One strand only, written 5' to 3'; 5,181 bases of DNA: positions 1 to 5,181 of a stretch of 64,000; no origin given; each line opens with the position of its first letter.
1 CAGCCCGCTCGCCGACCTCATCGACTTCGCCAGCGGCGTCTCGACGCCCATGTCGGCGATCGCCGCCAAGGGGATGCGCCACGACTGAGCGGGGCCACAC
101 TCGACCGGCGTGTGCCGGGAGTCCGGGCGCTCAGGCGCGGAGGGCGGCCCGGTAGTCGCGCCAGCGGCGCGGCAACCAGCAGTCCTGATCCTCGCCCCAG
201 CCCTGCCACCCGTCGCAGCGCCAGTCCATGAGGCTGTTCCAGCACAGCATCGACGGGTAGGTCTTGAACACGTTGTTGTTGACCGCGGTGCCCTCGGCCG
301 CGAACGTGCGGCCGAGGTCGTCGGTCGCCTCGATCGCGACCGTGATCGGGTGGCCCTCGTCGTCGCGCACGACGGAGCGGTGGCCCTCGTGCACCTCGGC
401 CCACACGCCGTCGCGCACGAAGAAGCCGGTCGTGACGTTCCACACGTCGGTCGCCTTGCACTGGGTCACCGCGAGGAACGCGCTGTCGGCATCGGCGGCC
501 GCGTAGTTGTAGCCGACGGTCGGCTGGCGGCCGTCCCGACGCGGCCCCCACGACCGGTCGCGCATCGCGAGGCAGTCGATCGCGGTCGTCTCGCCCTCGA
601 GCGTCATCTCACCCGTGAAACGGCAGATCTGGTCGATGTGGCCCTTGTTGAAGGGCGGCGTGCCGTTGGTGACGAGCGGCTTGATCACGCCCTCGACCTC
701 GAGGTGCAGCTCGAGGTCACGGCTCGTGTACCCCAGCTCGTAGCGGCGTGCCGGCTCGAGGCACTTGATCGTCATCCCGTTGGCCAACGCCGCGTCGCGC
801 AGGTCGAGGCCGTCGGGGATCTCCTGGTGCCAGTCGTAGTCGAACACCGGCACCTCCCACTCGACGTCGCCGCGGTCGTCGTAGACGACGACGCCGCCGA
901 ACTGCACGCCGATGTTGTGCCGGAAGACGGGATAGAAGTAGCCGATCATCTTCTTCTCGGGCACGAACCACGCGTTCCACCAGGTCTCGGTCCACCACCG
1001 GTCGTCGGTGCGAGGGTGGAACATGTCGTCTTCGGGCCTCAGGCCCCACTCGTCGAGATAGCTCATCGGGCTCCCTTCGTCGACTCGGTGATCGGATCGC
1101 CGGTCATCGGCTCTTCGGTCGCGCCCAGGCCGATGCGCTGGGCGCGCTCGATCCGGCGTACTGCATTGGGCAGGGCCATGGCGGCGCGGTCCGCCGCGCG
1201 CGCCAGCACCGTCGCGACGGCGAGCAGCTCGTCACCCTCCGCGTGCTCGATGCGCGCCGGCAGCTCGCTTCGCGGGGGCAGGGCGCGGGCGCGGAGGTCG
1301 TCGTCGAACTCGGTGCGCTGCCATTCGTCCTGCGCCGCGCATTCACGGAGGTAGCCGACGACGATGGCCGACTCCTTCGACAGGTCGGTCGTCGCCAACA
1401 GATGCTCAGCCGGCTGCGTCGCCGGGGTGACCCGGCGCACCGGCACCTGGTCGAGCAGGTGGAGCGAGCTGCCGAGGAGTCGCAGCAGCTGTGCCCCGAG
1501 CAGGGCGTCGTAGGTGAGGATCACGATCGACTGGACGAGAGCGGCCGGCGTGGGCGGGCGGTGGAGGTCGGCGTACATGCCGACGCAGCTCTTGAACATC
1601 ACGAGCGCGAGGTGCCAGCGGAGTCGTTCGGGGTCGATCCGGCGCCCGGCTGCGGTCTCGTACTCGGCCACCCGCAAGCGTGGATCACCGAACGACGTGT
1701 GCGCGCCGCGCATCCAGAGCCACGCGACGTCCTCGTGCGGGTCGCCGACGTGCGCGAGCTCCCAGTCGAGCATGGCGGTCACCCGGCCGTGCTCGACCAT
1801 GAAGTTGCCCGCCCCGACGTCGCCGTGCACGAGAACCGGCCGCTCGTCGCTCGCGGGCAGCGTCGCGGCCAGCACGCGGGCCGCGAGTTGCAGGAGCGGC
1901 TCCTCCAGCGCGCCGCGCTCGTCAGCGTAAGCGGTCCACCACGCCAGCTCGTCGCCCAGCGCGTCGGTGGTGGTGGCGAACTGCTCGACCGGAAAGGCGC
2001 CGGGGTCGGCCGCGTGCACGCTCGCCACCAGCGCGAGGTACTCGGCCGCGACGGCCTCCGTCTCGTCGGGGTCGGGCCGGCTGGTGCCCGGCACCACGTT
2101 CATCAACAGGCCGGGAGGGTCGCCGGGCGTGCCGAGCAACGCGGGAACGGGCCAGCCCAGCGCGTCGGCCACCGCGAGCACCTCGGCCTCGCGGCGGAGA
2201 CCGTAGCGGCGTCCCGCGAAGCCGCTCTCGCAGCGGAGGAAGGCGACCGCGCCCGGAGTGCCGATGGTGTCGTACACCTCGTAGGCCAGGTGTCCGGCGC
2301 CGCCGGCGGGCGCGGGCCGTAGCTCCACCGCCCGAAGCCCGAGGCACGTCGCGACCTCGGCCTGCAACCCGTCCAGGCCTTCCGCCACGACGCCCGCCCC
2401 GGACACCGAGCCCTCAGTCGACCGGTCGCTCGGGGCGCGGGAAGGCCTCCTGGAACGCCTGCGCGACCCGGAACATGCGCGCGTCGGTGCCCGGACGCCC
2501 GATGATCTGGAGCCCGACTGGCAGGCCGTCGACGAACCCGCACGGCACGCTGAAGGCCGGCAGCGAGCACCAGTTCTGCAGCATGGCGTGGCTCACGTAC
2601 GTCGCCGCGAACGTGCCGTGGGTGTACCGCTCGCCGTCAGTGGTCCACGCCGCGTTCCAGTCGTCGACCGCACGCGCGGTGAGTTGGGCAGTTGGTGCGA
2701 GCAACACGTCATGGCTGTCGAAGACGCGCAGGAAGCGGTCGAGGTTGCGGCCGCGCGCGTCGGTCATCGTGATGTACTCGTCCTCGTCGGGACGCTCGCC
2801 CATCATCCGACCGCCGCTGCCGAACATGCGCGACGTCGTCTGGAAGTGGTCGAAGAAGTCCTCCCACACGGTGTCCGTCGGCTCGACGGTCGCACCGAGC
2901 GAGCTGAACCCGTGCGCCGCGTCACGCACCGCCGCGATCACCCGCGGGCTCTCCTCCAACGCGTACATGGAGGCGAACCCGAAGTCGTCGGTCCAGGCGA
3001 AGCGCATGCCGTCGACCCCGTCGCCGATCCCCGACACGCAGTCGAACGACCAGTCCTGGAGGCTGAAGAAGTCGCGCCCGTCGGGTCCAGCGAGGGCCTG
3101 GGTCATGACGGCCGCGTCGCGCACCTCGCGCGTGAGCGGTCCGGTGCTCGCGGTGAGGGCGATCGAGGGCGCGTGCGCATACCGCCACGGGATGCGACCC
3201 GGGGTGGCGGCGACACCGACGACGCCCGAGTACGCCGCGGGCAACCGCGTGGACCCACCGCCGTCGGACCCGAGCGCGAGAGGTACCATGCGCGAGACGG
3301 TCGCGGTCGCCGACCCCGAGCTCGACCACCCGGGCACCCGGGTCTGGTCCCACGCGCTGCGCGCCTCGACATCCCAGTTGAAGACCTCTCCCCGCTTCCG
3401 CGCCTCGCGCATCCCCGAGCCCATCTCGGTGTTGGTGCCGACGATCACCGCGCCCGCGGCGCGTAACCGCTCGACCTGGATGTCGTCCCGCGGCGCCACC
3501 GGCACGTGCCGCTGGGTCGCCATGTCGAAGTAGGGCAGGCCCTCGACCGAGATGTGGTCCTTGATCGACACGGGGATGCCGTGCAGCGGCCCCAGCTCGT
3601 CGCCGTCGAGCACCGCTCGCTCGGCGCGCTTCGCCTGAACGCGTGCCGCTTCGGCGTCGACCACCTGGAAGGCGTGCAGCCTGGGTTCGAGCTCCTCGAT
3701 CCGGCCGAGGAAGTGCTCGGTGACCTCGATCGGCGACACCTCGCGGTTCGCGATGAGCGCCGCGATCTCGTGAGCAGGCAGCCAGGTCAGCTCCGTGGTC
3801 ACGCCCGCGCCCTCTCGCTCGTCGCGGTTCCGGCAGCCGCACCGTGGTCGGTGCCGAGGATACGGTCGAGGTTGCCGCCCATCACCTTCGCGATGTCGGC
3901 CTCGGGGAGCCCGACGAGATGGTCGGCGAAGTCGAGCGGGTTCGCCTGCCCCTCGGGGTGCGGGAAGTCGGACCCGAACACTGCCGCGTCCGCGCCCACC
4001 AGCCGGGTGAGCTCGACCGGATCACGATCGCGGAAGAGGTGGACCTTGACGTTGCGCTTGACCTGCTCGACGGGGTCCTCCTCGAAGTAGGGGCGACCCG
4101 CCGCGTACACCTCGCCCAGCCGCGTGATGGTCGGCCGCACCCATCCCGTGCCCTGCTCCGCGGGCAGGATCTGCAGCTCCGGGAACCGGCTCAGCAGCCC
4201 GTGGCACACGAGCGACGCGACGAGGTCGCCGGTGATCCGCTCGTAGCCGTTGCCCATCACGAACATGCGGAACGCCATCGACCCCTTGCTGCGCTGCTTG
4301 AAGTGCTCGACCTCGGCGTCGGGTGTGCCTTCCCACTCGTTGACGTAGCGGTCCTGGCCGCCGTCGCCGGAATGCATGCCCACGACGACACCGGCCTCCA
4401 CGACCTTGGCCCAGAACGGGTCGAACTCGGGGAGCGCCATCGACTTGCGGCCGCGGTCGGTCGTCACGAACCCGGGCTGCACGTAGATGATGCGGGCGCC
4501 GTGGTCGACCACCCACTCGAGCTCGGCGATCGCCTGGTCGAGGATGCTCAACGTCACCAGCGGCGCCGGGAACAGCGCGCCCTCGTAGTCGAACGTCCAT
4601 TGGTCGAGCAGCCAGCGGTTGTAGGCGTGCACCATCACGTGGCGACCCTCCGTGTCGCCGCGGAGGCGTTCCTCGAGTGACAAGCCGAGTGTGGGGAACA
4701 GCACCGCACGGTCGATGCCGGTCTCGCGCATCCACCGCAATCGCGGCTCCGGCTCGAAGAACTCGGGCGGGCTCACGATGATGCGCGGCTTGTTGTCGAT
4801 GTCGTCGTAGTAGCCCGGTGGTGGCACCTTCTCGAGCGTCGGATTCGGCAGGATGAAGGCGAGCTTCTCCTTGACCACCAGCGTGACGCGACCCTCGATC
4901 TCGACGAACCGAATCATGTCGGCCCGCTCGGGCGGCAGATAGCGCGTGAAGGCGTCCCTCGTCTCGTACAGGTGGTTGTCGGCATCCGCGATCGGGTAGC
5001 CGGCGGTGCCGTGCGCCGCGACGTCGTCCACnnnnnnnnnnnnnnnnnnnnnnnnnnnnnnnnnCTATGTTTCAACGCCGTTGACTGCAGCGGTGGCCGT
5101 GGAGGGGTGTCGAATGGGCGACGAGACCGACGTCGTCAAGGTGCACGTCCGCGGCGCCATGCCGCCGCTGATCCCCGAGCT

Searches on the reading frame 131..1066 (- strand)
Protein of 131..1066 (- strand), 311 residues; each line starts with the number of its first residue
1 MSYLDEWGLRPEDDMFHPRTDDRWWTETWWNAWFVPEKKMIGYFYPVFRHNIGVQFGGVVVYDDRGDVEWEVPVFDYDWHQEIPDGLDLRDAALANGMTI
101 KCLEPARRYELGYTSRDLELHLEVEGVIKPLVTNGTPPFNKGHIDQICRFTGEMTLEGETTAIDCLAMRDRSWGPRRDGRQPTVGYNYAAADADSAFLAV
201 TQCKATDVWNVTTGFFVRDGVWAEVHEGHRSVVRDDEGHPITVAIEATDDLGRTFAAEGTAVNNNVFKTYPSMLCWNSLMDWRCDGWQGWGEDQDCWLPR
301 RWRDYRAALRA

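Call 107: search_protein_families(library=pfam, proteins=[window:131-1066:-], max_evalue=0.001)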
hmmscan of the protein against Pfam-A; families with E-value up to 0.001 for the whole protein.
window:131-1066:- (311 aa): 2 families
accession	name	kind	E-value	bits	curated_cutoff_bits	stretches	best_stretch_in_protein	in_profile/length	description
PF23213.1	DUF7065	-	1.3e-08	35.5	27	1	139-176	146-183/183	Domain of unknown function (DUF7065)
PF23212.2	DUF7064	-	2.5e-08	34.7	24.7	1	189-291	13-118/126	Domain of unknown function (DUF7064)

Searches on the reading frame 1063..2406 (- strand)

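Call 107: search_protein_families(library=pfam, proteins=[window:1063-2406:-], max_evalue=0.001)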
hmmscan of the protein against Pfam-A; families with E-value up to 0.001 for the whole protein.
window:1063-2406:- (447 aa): 1 family
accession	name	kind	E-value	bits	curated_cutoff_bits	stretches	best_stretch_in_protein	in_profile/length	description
PF01636.29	APH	-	5.1e-27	95.6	23.2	1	70-264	37-238/239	Phosphotransferase enzyme family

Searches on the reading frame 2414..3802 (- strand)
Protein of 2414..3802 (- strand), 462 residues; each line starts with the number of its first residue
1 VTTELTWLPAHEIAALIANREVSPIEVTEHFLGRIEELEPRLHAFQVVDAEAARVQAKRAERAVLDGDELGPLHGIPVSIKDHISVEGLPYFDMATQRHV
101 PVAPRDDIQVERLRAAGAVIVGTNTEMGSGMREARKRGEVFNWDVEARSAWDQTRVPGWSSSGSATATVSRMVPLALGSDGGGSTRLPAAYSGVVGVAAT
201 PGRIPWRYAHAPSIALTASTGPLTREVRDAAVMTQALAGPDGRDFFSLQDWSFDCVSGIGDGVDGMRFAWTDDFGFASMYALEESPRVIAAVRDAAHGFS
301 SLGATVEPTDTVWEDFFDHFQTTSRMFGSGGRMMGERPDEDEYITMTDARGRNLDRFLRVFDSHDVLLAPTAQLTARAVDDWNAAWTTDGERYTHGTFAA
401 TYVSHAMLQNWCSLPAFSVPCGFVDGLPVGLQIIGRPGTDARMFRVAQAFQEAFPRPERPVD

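Call 107: search_protein_families(library=pfam, proteins=[window:2414-3802:-], max_evalue=0.001)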
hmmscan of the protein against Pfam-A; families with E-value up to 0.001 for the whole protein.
window:2414-3802:- (462 aa): 1 family
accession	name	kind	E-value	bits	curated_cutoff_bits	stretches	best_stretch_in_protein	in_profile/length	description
PF01425.27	Amidase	-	2.6e-68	231.5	27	2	26-310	1-276/445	Amidase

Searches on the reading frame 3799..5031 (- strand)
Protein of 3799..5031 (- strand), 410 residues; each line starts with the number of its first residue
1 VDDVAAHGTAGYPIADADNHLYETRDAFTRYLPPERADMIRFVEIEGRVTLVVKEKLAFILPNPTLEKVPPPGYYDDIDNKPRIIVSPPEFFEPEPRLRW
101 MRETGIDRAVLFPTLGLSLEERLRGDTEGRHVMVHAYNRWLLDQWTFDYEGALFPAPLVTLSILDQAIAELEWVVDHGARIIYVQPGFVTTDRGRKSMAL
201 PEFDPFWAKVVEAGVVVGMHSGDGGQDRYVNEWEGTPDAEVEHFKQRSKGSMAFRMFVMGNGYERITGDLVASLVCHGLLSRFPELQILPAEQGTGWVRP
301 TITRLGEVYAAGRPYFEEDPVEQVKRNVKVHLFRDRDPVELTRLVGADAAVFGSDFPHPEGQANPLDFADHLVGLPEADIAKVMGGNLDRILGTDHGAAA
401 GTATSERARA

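Call 107: search_protein_families(library=pfam, proteins=[window:3799-5031:-], max_evalue=0.001)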
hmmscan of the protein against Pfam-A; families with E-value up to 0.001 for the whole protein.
window:3799-5031:- (410 aa): 1 family
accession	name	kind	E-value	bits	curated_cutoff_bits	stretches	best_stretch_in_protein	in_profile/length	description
PF04909.20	Amidohydro_2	-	4.9e-21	76.2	26.4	1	85-390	12-285/289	Amidohydrolase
